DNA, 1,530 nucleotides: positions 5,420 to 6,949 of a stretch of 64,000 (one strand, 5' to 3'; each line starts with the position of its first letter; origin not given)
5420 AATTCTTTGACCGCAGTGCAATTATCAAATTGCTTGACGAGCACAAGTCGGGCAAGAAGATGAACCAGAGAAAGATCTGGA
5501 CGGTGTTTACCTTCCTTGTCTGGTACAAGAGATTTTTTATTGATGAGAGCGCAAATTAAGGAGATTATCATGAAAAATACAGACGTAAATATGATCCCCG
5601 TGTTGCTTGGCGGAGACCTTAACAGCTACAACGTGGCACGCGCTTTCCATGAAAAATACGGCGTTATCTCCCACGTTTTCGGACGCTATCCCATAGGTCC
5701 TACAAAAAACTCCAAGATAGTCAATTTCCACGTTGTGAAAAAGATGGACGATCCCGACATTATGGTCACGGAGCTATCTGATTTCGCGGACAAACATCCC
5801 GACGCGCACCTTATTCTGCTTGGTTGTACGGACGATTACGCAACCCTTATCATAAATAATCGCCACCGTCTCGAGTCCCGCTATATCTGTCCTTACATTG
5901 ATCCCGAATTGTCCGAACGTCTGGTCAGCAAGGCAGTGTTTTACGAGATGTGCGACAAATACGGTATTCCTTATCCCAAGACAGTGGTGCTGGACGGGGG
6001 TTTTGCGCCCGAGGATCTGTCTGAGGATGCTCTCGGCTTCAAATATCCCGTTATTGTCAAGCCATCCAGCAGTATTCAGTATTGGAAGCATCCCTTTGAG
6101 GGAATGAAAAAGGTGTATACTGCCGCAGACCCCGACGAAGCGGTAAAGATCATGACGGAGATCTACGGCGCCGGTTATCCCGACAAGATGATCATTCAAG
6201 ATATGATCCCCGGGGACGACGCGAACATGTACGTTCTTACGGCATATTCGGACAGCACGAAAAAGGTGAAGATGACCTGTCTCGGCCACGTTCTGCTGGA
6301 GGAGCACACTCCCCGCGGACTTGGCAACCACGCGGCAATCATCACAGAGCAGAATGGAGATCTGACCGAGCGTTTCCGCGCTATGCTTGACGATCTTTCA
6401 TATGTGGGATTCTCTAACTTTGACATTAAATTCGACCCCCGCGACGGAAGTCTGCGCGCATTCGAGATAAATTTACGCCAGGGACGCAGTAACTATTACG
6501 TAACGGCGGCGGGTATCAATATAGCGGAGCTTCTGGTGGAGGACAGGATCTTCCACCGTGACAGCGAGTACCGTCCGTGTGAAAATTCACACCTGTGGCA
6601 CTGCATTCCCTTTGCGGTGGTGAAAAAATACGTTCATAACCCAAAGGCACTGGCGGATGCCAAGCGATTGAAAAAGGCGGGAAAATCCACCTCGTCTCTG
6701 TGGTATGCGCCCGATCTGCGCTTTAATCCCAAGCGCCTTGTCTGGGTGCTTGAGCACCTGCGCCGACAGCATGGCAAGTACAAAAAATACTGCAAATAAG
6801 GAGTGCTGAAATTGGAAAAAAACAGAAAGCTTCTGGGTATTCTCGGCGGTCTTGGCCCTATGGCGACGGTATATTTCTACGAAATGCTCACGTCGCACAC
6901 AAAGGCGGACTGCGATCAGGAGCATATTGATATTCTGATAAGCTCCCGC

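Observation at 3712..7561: Contiguous asnB-like amidotransferase, ATP-grasp ligase and aspartate racemase: candidate complete D-Asp/D-isoAsn peptidoglycan cross-bridge module in a clostridial spore-former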

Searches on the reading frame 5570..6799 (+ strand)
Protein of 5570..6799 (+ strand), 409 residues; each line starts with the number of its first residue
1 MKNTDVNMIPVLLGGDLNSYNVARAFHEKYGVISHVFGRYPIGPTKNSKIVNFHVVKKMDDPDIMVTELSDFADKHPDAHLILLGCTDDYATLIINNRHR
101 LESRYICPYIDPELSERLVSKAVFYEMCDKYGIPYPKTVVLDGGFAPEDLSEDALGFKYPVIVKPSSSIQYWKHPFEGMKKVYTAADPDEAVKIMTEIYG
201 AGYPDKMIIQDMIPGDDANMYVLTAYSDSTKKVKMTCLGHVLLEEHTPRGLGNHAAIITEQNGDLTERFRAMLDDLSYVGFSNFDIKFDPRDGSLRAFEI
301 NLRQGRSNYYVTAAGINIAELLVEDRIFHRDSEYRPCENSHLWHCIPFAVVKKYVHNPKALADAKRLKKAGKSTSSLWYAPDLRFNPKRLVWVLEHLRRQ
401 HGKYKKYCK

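Call 3: search_protein_families(library=pfam, proteins=[window:5570-6799:+])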
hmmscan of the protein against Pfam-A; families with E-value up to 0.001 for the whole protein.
window:5570-6799:+ (409 aa): 0 families

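Call 4: search_protein_families(library=ncbifam, proteins=[window:5570-6799:+])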
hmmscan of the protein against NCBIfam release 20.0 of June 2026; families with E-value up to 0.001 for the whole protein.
window:5570-6799:+ (409 aa): 1 family
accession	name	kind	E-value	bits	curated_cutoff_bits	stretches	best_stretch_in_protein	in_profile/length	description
NF009402.0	PRK12767.1-1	equivalog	9e-08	31.3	218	1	52-332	49-304/329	carbamoyl phosphate synthase-like protein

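Call 5: find_homologous_proteins(query=window:5570-6799:+)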
Query window:5570-6799:+ (409 aa): 3736 proteins with E <= 0.001 among 7702 candidates; the best 120 are listed.
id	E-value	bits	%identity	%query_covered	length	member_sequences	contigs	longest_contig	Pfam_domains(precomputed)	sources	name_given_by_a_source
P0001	8.3e-281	949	99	100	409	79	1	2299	-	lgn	-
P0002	3.7e-208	709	74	100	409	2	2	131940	-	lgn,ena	-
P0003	3.7e-207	706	74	99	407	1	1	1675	-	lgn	-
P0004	1.3e-206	704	74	99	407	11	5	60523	-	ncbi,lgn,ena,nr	ncbi:MAG: ATP-grasp domain-containing protein [Clostridia bacterium]|nr:ATP-grasp domain-containing 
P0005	1.3e-206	704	73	99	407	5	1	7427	-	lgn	-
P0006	1.4e-205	701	72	100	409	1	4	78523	-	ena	-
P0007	1.8e-205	701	72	100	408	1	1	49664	-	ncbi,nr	ncbi:MAG: ATP-grasp domain-containing protein [Clostridia bacterium]|nr:ATP-grasp domain-containing 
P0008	2.1e-205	700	73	99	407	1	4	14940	-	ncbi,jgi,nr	ncbi:MAG: ATP-grasp domain-containing protein [Ruminococcaceae bacterium]|nr:ATP-grasp domain-contai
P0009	1.2e-204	698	72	100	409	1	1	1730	-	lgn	-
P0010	2.1e-204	697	72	100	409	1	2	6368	-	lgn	-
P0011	2.8e-204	697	72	100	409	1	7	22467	-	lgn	-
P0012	2.1e-203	694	73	100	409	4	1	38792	-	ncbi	-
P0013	3.9e-203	693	70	100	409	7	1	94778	-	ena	-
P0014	4.0e-203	693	72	100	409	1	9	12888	-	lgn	-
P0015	7.2e-203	692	72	97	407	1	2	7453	-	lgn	-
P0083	4.7e-152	525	60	98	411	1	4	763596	-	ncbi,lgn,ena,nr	ncbi:MAG: ATP-grasp domain-containing protein [Clostridia bacterium]|nr:ATP-grasp domain-containing 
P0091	4.2e-151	522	59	98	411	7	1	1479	-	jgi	-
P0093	1.4e-150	520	57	99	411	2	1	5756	PF15632.12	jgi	-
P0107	1.5e-148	513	58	96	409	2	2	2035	-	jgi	-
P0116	1.1e-147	510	58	99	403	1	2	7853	-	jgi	-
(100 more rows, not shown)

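Call 6: search_solved_structures(query=window:5570-6799:+, max_evalue=1, show_alignments=2)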
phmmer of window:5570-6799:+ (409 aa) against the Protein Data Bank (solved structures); distinct sequences matched with E-value up to 1: 0.

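Call 14: search_protein_representatives(protein=window:5570-6799:+)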
Query: 409 residues. Proteins with E-value up to 0.001 (for the whole library): 3830; up to 1e-10: 1393; up to 1e-30: 384. The best 150 are listed.
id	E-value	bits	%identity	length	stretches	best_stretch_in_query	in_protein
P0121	3.3e-147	507.0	55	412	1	7-409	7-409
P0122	2.7e-145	500.7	55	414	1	8-409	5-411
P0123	1.1e-131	455.9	53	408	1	7-407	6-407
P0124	2.1e-127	441.8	49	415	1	5-407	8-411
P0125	2.2e-127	441.8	51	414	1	7-408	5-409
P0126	7.4e-125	433.4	49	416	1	4-404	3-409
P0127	1.5e-116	406.1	53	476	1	8-368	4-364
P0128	4.9e-108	378.0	46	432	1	7-409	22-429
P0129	4.2e-107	374.9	46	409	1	8-409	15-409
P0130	7.8e-105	367.5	45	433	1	8-407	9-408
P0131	5.9e-100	351.4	41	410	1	2-405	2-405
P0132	1.6e-97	343.3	45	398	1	5-407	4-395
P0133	4.4e-94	332.0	41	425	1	7-409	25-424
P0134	4.1e-93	328.8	43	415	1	2-405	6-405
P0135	1.8e-92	326.8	39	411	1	6-407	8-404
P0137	5.9e-90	318.4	42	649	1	8-408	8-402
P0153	1.1e-83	297.8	37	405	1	2-398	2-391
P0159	4.7e-81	289.1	40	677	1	3-382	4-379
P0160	1.7e-80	287.3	36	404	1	11-384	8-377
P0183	6.1e-74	265.7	34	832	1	3-398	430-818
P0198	8.7e-71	255.3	34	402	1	7-408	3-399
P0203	8.0e-70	252.1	37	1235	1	8-375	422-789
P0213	3.9e-68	246.6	35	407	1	8-383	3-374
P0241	2.6e-64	234.0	33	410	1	4-385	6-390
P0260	1.0e-60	222.1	31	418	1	7-394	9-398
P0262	1.6e-60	221.5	34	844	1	8-407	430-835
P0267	5.5e-60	219.7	33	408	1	11-386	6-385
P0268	7.3e-60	219.3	33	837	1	7-407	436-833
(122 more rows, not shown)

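Call 15: list_cluster_members(proteins=[P0131, P0135, P0153, P0160, P0198, P0213, P0241, P0260, P0267, P0183])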
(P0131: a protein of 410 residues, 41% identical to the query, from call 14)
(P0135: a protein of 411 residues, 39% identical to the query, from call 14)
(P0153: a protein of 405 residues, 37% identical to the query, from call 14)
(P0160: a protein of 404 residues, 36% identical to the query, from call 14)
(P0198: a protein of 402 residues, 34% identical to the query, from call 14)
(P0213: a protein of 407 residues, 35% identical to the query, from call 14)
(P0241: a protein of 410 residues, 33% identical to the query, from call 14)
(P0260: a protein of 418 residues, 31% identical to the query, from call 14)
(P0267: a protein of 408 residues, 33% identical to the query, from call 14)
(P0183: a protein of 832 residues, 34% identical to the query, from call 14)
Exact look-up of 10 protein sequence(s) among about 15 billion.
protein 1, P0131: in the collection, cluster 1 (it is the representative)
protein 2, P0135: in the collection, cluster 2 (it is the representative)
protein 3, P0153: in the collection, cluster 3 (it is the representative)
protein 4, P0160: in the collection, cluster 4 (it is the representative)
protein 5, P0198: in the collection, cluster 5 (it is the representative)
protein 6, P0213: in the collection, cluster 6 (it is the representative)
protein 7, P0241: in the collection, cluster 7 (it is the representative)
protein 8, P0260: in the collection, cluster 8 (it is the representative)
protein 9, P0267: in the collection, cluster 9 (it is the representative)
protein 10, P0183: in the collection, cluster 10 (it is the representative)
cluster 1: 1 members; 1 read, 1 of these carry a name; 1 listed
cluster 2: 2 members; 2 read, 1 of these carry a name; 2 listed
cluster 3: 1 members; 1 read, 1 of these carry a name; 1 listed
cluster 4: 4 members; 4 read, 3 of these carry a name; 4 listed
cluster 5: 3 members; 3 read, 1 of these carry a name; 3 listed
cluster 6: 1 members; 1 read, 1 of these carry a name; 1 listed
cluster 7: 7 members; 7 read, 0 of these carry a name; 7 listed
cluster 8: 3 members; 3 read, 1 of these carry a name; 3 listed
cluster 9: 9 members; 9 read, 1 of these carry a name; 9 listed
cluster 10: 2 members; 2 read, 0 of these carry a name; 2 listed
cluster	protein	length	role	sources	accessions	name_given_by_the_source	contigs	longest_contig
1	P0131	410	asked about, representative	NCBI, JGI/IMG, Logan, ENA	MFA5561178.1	MAG: ATP-grasp domain-containing protein [Eubacteriales bacterium]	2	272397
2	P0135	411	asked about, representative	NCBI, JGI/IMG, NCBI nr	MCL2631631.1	MAG: ATP-grasp domain-containing protein [Coriobacteriia bacterium] | ATP-grasp domain-containing protein [Coriobacteriia bacterium]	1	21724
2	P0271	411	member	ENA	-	-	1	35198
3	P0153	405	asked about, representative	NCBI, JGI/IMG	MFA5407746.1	MAG: ATP-grasp domain-containing protein [Bacilli bacterium] | D-aspartate ligase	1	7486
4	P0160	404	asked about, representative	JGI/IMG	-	D-aspartate ligase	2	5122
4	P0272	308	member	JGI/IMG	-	D-aspartate ligase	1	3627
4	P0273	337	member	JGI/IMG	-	D-aspartate ligase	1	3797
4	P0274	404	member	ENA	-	-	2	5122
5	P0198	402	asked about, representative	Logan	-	-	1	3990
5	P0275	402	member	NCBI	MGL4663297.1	MAG: hypothetical protein ACRCV7_06420 [Culicoidibacterales bacterium]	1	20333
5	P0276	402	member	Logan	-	-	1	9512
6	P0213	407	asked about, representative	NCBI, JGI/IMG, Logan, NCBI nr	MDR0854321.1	MAG: hypothetical protein LBN34_08120 [Clostridiales Family XIII bacterium] | D-aspartate ligase | hypothetical protein [Clostridiales Family XIII bacterium]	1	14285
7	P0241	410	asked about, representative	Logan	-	-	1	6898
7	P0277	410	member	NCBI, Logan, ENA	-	-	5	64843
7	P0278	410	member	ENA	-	-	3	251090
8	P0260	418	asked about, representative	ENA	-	-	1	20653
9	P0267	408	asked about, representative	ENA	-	-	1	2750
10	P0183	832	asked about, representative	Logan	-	-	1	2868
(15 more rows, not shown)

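Call 16: list_cluster_members(proteins=[P0008, P0091, P0093, P0107, P0116, P0121, P0123, P0128, P0133, P0137])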
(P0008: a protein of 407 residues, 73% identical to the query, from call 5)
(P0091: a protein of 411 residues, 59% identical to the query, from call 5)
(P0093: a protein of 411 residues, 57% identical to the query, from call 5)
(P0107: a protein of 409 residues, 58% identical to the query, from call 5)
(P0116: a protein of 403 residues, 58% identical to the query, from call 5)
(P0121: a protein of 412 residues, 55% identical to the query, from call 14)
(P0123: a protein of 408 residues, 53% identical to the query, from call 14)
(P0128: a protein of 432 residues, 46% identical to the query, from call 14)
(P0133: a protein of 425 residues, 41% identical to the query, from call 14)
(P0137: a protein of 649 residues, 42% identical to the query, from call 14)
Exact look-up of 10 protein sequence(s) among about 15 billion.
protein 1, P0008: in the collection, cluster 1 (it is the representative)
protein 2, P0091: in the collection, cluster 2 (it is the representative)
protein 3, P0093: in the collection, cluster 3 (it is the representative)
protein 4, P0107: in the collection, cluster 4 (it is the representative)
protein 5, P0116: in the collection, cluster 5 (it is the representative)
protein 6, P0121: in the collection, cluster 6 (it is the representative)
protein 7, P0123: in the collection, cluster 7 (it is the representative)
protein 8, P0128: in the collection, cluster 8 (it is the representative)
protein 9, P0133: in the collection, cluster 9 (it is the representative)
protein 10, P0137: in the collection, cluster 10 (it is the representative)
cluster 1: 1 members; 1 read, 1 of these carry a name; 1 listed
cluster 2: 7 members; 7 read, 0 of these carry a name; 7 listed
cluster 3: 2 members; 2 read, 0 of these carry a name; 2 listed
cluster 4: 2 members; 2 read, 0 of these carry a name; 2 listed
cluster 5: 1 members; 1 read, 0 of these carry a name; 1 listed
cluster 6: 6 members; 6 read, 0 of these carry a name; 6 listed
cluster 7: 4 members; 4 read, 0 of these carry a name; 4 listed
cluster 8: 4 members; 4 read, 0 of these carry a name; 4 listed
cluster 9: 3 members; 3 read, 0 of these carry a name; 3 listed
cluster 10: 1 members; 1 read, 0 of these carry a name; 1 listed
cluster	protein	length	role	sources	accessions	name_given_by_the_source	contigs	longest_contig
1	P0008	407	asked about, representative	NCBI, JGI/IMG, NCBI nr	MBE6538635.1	MAG: ATP-grasp domain-containing protein [Ruminococcaceae bacterium] | ATP-grasp domain-containing protein [Oscillospiraceae bacterium]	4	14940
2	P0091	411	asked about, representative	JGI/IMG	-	-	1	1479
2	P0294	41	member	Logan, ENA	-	-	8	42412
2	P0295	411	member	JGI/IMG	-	-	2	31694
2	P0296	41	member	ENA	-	-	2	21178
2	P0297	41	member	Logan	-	-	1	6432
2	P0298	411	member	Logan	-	-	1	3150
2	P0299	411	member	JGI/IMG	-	-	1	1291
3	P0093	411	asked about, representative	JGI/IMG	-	-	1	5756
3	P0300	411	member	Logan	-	-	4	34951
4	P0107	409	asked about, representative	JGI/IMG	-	-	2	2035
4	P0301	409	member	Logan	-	-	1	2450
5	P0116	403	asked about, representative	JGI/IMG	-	-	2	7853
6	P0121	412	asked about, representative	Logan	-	-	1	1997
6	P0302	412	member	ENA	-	-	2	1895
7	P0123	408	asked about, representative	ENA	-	-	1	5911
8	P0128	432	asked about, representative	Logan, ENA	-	-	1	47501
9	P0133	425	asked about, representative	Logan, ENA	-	-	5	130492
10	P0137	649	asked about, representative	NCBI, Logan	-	-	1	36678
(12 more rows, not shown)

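Call 17: find_encoding_contigs(protein=P0002, flank=8000, max_places=3)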
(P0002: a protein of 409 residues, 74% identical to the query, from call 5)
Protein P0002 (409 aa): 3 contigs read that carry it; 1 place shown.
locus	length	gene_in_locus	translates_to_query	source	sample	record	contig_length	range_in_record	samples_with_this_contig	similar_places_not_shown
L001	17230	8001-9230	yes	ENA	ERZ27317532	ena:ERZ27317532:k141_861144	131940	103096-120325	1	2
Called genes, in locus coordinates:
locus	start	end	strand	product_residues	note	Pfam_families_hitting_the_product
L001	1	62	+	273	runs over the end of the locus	PF08282:Hydrolase_3, PF05116:S6PP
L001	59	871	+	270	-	PF02811:PHP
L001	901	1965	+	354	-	PF04346:EutH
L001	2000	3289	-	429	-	-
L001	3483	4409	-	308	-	PF00701:DHDPS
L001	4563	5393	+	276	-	PF02311:AraC_binding (weak), PF07883:Cupin_2 (weak), PF00165:HTH_AraC (weak), PF12833:HTH_18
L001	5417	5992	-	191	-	PF13302:Acetyltransf_3, PF13420:Acetyltransf_4, PF00583:Acetyltransf_1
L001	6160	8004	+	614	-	PF13522:GATase_6, PF12481:DUF3700, PF13537:GATase_7, PF00733:Asn_synthase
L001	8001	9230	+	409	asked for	-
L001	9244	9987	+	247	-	PF01177:Asp_Glu_race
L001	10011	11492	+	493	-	PF01225:Mur_ligase (weak), PF08245:Mur_ligase_M, PF02875:Mur_ligase_C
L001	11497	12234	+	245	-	PF27840:ScmC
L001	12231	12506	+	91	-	PF05402:PqqD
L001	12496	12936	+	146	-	-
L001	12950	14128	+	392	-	-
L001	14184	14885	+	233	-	PF20582:UPF0758_N (weak), PF04002:RadC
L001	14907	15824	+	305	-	PF00485:PRK, PF13238:AAA_18 (weak)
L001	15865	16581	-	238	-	PF01656:CbiA (weak), PF10609:ParA (faint), PF13614:AAA_31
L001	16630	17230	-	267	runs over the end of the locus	PF02706:Wzz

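Call 18: search_protein_families(library=ncbifam, max_evalue=0.00001, proteins=[L001:10011-11492:+, L001:6160-8004:+, L001:9244-9987:+, L001:11497-12234:+, L001:12950-14128:+])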
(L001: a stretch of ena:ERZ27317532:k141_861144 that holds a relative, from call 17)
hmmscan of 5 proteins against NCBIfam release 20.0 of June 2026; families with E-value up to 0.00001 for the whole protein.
L001:10011-11492:+ (493 aa): 28 families (the best 25 are shown)
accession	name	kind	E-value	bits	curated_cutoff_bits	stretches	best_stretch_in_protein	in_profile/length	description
NF001126.0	PRK00139.1-4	equivalog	1.5e-137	459.1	373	1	1-484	1-480/486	UDP-N-acetylmuramoyl-L-alanyl-D-glutamate--2,6-diaminopimelate ligase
NF008896.0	PRK11929.1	equivalog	7.5e-118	394.7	1023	1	21-483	27-495/965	bifunctional UDP-N-acetylmuramoyl-L-alanyl-D-glutamate--2,6-diaminopimelate ligase MurE/UDP-N-acetylmuramoyl-tripeptide--D-alanyl-D-alanine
TIGR01085.1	murE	subfamily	8.1e-117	391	257.3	1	23-482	4-467/472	UDP-N-acetylmuramyl-tripeptide synthetase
NF001124.0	PRK00139.1-2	equivalog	3e-112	375.9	476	1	15-482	20-488/500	UDP-N-acetylmuramoyl-L-alanyl-D-glutamate--2,6-diaminopimelate ligase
NF010628.0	PRK14022.1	equivalog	7.9e-107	357.9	536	1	20-481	32-475/483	UDP-N-acetylmuramoyl-L-alanyl-D-glutamate--L-lysine ligase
NF001123.0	PRK00139.1-1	equivalog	2.3e-90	303.6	586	1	16-482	13-485/493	UDP-N-acetylmuramoyl-L-alanyl-D-glutamate--2,6-diaminopimelate ligase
NF001130.0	PRK00139.2-4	equivalog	7.7e-88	295.4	715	2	17-238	25-246/516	UDP-N-acetylmuramoyl-L-alanyl-D-glutamate--2,6-diaminopimelate ligase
NF001129.0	PRK00139.2-3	equivalog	6.2e-78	262.5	762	1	19-473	37-501/517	UDP-N-acetylmuramoyl-L-alanyl-D-glutamate--2,6-diaminopimelate ligase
NF001131.0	PRK00139.2-5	equivalog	1.7e-61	208.6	1000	1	26-474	39-470/483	UDP-N-acetylmuramoyl-L-alanyl-D-glutamate--2,6-diaminopimelate ligase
NF001127.0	PRK00139.2-1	equivalog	9.9e-60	202.7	997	1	23-472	31-496/520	UDP-N-acetylmuramoyl-L-alanyl-D-glutamate--2,6-diaminopimelate ligase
TIGR02068.2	cya_phycin_syn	equivalog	3.5e-40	137.8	850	1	95-460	470-848/862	cyanophycin synthetase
NF010623.0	PRK14016.1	subfamily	1.1e-35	123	877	1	93-459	469-849/871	cyanophycin synthetase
TIGR01143.1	murF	subfamily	6.1e-35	121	288.6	2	29-129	2-100/418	UDP-N-acetylmuramoyl-tripeptide--D-alanyl-D-alanine ligase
TIGR01082.1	murC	equivalog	8.4e-28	97.6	335.1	1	192-465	167-442/449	UDP-N-acetylmuramate--L-alanine ligase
TIGR01087.1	murD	equivalog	9.3e-27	94.2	211.95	2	171-459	152-416/441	UDP-N-acetylmuramoyl-L-alanine--D-glutamate ligase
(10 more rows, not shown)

L001:6160-8004:+ (614 aa): 9 families
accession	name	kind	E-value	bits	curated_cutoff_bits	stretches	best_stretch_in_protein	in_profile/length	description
TIGR01536.1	asn_synth_AEB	equivalog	4.1e-160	534.2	267.1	1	2-541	1-517/517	asparagine synthase (glutamine-hydrolyzing)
TIGR03108.1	eps_aminotran_1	hypoth_equivalog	1.4e-146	489.8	816.9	1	1-600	1-621/628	XrtA/PEP-CTERM system amidotransferase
TIGR03104.1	trio_amidotrans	equivalog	5.3e-114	381.6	570.1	2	1-371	4-385/589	N-acetylglutaminylglutamine amidotransferase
NF006949.0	PRK09431.1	equivalog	6.8e-93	312.1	499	3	1-172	1-173/554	asparagine synthase B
NF033535.1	lass_lactam_cya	exception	2.5e-75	254.3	525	2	3-392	6-406/668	lasso peptide isopeptide bond-forming cyclase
NF001484.0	PRK00331.1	subfamily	1e-16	60.5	381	1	55-178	82-212/601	isomerizing glutamine--fructose-6-phosphate transaminase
TIGR01135.1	glmS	equivalog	7.3e-14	51.2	418.05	1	56-175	82-208/607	glutamine--fructose-6-phosphate transaminase (isomerizing)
NF033561.1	macrolact_Ik_Al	subfamily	7.7e-14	51.2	300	1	138-272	98-229/561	albusnodin/ikarugamycin family macrolactam cyclase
TIGR01134.1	purF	equivalog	1e-12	48.2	350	1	56-164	82-199/432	amidophosphoribosyltransferase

L001:9244-9987:+ (247 aa): 6 families
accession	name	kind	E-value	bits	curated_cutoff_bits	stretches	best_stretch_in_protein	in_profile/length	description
TIGR00035.1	asp_race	subfamily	1.4e-62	211.4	93.1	1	9-230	4-226/236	amino acid racemase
NF052483.1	racemase_CuyB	equivalog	8.9e-62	209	190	1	10-231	1-225/225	cysteate racemase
TIGR00067.1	glut_race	equivalog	4.9e-13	49.1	146.65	1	83-216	63-194/251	glutamate racemase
NF007569.0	PRK10200.1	equivalog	6e-13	49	417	1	8-209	2-206/230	aspartate/glutamate racemase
NF002035.0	PRK00865.1-3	equivalog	2e-12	47.2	328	1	74-207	58-191/267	glutamate racemase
NF002034.1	PRK00865.1-1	equivalog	1.1e-06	28.1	408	1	81-209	61-190/260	glutamate racemase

L001:11497-12234:+ (245 aa): 0 families

L001:12950-14128:+ (392 aa): 0 families

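Call 19: find_encoding_contigs(protein=P0083, flank=8000, max_places=3)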
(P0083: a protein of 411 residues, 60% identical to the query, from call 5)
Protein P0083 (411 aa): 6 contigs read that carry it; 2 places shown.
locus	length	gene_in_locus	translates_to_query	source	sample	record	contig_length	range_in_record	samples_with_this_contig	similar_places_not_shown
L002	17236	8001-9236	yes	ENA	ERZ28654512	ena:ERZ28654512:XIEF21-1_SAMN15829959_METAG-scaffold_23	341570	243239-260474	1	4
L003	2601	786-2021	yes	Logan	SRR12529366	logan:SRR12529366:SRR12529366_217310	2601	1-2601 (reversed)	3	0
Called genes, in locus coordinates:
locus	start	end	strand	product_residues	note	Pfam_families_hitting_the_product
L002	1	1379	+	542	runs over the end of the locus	PF04545:Sigma70_r4 (faint), PF08281:Sigma70_r4_2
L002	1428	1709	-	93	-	-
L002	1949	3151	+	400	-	-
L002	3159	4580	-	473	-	PF03323:GerA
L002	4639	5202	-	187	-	PF01520:Amidase_3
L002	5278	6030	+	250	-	PF01171:ATP_bind_3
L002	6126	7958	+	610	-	PF13522:GATase_6, PF13537:GATase_7, PF00733:Asn_synthase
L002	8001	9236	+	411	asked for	-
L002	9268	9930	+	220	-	PF01177:Asp_Glu_race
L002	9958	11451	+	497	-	PF08245:Mur_ligase_M, PF02875:Mur_ligase_C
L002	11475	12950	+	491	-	PF08757:CotH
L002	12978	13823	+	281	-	PF02153:PDH_N, PF20463:PDH_C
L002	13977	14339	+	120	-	PF03965:Penicillinase_R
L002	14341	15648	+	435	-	PF05569:Peptidase_M56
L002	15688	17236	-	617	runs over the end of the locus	PF02065:Melibiase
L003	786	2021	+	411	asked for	-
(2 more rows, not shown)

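Call 20: find_encoding_contigs(protein=P0131, flank=8000, max_places=3)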
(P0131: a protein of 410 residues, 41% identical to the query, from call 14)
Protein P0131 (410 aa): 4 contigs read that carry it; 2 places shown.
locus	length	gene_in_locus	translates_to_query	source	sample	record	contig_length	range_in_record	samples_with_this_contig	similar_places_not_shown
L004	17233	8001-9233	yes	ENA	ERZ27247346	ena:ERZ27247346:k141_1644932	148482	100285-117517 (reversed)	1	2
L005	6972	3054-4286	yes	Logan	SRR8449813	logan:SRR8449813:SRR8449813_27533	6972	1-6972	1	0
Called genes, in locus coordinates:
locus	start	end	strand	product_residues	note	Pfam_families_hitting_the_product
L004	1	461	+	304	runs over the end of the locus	PF04204:HTS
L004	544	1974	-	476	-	-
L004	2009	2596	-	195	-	-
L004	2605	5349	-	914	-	PF07517:SecA_DEAD, PF00270:DEAD (weak), PF01043:SecA_PP_bind, PF21090:P-loop_SecA, PF07516:SecA_SW, PF02810:SEC-C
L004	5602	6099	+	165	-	PF00588:SpoU_methylase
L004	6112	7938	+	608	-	PF13522:GATase_6, PF13537:GATase_7, PF00733:Asn_synthase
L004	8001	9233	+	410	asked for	-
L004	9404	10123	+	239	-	PF01177:Asp_Glu_race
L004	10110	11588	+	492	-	PF08245:Mur_ligase_M, PF02875:Mur_ligase_C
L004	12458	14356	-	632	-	PF00144:Beta-lactamase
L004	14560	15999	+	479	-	PF00587:tRNA-synt_2b, PF03129:HGTP_anticodon, PF09180:ProRS-C_1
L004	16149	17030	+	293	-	PF00892:EamA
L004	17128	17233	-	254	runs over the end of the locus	PF01936:NYN, PF12872:OST-HTH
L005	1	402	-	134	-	?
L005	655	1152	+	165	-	PF00588:SpoU_methylase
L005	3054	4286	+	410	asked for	-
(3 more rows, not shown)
